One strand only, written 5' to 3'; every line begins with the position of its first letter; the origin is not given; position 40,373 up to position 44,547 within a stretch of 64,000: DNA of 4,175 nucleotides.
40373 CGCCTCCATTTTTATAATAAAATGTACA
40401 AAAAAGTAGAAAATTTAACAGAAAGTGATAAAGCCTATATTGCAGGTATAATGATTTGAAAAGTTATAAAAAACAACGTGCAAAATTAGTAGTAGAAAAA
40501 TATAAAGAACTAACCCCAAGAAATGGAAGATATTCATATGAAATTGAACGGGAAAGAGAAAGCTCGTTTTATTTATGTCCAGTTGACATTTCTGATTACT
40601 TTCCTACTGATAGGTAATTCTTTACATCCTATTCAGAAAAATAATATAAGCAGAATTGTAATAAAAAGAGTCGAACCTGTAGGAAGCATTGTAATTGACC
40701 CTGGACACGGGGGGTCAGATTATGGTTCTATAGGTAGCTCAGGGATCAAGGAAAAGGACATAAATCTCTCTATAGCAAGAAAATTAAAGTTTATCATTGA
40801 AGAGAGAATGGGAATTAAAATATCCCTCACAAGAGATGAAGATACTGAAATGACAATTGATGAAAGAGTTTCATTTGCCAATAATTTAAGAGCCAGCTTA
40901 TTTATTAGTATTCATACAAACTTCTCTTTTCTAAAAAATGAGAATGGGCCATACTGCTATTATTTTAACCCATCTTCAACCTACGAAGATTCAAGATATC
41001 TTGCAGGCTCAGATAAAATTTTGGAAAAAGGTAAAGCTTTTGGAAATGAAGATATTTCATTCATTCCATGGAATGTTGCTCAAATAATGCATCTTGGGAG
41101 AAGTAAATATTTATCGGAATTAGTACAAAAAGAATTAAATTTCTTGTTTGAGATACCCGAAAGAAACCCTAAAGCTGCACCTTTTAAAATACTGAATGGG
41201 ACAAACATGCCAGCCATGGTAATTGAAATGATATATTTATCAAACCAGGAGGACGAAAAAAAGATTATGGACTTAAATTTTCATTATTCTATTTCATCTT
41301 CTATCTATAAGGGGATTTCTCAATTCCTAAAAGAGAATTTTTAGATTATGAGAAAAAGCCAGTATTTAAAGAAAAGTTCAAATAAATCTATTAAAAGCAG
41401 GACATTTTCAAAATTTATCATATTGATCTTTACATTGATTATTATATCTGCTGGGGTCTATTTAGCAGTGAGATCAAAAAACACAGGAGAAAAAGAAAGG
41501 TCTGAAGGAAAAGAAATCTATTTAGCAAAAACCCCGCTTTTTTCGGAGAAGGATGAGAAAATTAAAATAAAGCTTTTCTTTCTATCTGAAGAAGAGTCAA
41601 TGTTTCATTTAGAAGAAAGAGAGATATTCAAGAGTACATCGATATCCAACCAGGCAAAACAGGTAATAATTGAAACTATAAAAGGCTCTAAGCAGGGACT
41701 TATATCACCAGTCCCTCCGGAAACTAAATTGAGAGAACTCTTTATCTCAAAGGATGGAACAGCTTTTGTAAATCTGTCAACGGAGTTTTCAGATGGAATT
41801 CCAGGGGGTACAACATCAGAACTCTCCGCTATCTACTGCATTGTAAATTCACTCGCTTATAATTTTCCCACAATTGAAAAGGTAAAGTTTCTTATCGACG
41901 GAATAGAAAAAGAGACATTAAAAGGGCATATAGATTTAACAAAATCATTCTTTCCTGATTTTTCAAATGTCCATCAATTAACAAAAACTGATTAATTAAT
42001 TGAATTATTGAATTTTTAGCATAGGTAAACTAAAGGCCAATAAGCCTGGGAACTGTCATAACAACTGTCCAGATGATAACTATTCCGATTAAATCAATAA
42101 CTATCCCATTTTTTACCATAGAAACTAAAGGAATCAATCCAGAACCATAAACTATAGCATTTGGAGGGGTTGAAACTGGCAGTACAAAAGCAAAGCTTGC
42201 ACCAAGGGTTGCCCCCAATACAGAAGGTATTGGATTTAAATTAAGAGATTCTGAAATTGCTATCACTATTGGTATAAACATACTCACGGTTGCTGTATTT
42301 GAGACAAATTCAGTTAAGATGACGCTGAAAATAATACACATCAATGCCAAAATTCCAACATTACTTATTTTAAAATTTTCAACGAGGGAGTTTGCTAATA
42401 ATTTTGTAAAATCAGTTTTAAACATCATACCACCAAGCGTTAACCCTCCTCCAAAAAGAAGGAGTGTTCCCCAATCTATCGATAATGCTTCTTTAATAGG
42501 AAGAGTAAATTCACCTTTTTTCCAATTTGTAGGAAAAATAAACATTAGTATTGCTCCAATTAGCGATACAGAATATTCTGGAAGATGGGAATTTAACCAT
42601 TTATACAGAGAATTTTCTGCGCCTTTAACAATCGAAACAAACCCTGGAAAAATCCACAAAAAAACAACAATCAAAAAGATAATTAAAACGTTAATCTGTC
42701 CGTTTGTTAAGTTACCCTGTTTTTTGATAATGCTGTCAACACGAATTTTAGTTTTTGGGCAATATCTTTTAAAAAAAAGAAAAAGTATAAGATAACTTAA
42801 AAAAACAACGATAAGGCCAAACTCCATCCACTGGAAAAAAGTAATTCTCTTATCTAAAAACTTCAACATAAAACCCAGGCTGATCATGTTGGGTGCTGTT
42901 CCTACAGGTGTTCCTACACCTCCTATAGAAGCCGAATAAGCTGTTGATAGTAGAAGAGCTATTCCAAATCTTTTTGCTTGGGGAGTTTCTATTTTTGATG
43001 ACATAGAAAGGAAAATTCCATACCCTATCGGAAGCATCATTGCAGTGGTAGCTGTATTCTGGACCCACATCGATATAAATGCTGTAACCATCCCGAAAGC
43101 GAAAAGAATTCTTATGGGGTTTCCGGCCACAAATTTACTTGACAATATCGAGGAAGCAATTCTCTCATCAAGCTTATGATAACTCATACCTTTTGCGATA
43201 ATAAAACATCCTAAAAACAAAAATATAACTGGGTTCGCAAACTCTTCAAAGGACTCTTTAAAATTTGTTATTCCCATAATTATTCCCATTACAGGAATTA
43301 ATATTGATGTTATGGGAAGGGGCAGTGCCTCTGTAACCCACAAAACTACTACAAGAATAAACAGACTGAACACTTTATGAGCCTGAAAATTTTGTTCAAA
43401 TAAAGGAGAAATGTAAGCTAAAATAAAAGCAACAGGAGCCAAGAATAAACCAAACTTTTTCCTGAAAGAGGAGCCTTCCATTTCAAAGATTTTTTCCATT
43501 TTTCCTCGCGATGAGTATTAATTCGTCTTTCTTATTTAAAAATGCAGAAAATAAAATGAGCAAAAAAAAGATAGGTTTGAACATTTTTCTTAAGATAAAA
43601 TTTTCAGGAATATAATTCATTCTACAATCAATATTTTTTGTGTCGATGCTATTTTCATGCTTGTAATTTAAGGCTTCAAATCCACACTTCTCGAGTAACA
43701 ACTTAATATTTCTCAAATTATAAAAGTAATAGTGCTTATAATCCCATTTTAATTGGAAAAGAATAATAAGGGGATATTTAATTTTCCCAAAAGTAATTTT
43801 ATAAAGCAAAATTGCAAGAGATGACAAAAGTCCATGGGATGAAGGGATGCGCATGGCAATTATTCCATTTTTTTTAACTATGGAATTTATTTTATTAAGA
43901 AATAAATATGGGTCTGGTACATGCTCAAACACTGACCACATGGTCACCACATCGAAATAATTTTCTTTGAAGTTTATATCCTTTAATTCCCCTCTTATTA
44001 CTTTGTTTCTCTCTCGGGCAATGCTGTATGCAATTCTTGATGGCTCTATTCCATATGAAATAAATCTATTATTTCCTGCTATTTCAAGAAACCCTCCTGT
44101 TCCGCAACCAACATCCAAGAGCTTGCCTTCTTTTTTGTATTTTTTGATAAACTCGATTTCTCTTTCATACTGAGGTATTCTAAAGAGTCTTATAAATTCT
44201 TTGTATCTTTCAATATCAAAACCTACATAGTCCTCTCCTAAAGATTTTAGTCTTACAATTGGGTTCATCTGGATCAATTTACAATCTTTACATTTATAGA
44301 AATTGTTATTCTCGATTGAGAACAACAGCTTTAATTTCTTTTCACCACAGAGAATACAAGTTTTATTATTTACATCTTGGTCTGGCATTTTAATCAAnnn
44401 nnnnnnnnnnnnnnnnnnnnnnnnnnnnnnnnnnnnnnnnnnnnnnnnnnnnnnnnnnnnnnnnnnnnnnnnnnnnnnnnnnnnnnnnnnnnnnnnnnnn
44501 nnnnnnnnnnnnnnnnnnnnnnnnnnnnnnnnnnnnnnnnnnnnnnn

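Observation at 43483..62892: ~19 kb envelope glycosylation island: Arn/Gtr-like polyprenyl-phosphate sugar pathway feeding four paralogous giant GT-C/TPR (TMTC-like) transferases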

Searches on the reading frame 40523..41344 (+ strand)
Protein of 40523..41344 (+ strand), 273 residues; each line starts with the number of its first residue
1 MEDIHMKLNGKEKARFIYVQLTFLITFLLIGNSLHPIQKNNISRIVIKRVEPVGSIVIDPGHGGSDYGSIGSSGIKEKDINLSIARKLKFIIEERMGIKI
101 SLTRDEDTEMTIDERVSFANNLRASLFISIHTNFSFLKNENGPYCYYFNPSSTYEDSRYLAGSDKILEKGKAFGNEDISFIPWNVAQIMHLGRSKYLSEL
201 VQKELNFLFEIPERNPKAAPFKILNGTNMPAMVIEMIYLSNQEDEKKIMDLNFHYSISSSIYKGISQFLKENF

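Call 65: search_protein_families(library=pfam, proteins=[window:40523-41344:+], max_evalue=0.000001)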
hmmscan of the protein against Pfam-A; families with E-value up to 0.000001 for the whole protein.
window:40523-41344:+ (273 aa): 1 family
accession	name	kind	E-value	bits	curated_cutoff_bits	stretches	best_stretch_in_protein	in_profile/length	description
PF01520.23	Amidase_3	-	1.7e-44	152.3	27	1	56-266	1-173/174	N-acetylmuramoyl-L-alanine amidase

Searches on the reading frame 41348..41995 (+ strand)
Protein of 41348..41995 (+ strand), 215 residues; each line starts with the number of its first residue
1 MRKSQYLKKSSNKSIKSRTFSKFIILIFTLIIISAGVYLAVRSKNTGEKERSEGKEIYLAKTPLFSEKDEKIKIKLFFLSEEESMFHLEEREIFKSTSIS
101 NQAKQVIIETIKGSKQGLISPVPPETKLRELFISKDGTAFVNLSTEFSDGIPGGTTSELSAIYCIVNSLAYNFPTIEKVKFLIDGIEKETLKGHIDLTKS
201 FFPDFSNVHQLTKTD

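Call 65: search_protein_families(library=pfam, proteins=[window:41348-41995:+], max_evalue=0.000001)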
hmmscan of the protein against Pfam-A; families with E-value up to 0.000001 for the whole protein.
window:41348-41995:+ (215 aa): 1 family
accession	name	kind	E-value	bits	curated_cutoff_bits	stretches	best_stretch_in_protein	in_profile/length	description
PF10646.14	Germane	-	8.7e-19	68.7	23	1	76-188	2-116/117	Sporulation and spore germination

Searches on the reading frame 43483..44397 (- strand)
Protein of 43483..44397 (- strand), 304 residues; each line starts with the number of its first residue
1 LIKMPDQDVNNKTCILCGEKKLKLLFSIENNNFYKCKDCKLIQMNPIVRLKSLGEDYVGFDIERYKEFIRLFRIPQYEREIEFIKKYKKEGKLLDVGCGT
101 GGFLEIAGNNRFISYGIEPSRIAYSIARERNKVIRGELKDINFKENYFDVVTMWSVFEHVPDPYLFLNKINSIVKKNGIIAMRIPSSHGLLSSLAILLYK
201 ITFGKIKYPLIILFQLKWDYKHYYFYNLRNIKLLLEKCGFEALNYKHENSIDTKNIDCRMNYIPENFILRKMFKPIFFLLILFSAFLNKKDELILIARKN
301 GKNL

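Call 4: search_protein_families(library=pfam, proteins=[window:43483-44397:-], max_evalue=0.01)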
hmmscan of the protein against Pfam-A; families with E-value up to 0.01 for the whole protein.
window:43483-44397:- (304 aa): 7 families
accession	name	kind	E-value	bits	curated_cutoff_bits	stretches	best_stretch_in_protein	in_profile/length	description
PF13489.12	Methyltransf_23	-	7.5e-23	81.5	27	1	74-243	6-162/164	Methyltransferase domain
PF08241.18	Methyltransf_11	-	4.8e-16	59.6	21.2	1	94-181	1-94/95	Methyltransferase domain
PF08242.18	Methyltransf_12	-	9.3e-12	46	30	1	94-180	1-98/98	Methyltransferase domain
PF13649.12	Methyltransf_25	-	6e-11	43.3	27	1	94-178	2-97/97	Methyltransferase domain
PF13847.12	Methyltransf_31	-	6.2e-11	42.6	27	1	88-186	2-113/145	Methyltransferase domain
PF07021.18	MetW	-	6.1e-06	26.4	21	1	84-177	7-105/193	Methionine biosynthesis protein MetW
PF01728.25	FtsJ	-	0.0011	19.3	24.1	1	82-146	11-83/181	FtsJ-like methyltransferase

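Call 6: search_protein_families(library=ncbifam, proteins=[window:43483-44397:-], max_evalue=0.01)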
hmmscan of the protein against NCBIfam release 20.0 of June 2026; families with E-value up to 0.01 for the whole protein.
window:43483-44397:- (304 aa): 16 families
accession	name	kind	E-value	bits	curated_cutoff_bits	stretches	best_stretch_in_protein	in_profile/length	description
TIGR01983.1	UbiG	equivalog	3e-10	39.8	102.95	1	86-181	46-150/228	bifunctional 2-polyprenyl-6-hydroxyphenol methylase/3-demethylubiquinol 3-O-methyltransferase UbiG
NF045667.1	MTase_DVU1556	equivalog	5.9e-10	38.9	155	1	86-181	19-118/213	DVU_1556 family methyltransferase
TIGR04345.1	ovoA_Cterm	equivalog_domain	6.5e-07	29.1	170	1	135-185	122-172/242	putative 4-mercaptohistidine N1-methyltransferase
TIGR02072.1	BioC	equivalog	5.1e-06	26.5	184.95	1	83-186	26-136/244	malonyl-ACP O-methyltransferase BioC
NF001244.0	PRK00216.1-5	equivalog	1.7e-05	24.2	216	1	88-181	47-152/236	bifunctional demethylmenaquinone methyltransferase/2-methoxy-6-polyprenyl-1,4-benzoquinol methylase UbiE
NF001243.0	PRK00216.1-4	equivalog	3.6e-05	23.2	235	1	84-182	42-151/237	demethylmenaquinone methyltransferase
NF008686.0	PRK11705.1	equivalog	3.9e-05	22.9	400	1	88-182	166-265/383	cyclopropane fatty acyl phospholipid synthase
NF043040.1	corrin_prot_MT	hypoth_equivalog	8.4e-05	22.1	180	1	63-180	13-145/216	corrinoid protein-associated methyltransferase CpaM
TIGR02081.1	metW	equivalog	9.7e-05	22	189.5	1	88-180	12-107/194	methionine biosynthesis protein MetW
TIGR00452.1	TIGR00452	equivalog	0.00012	21.1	275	1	77-179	106-216/316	tRNA 5-methoxyuridine(34)/uridine 5-oxyacetic acid(34) synthase CmoB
NF011650.0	PRK15068.1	equivalog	0.00024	20.1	209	1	90-180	123-223/324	tRNA 5-methoxyuridine(34)/uridine 5-oxyacetic acid(34) synthase CmoB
NF040703.1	cyclopro_CfaB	exception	0.00033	19.6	650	1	88-180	158-261/393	C17 cyclopropane fatty acid synthase CfaB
NF053839.1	CPFASynBruc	equivalog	0.00037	19.6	600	1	88-182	173-276/410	cyclopropane fatty acid synthase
TIGR01934.1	MenG_MenH_UbiE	subfamily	0.00098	18.5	158.35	1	88-181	38-140/223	ubiquinone/menaquinone biosynthesis methyltransferase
TIGR02752.1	MenG_heptapren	equivalog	0.0014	18.2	419.85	1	88-194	44-160/231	demethylmenaquinone methyltransferase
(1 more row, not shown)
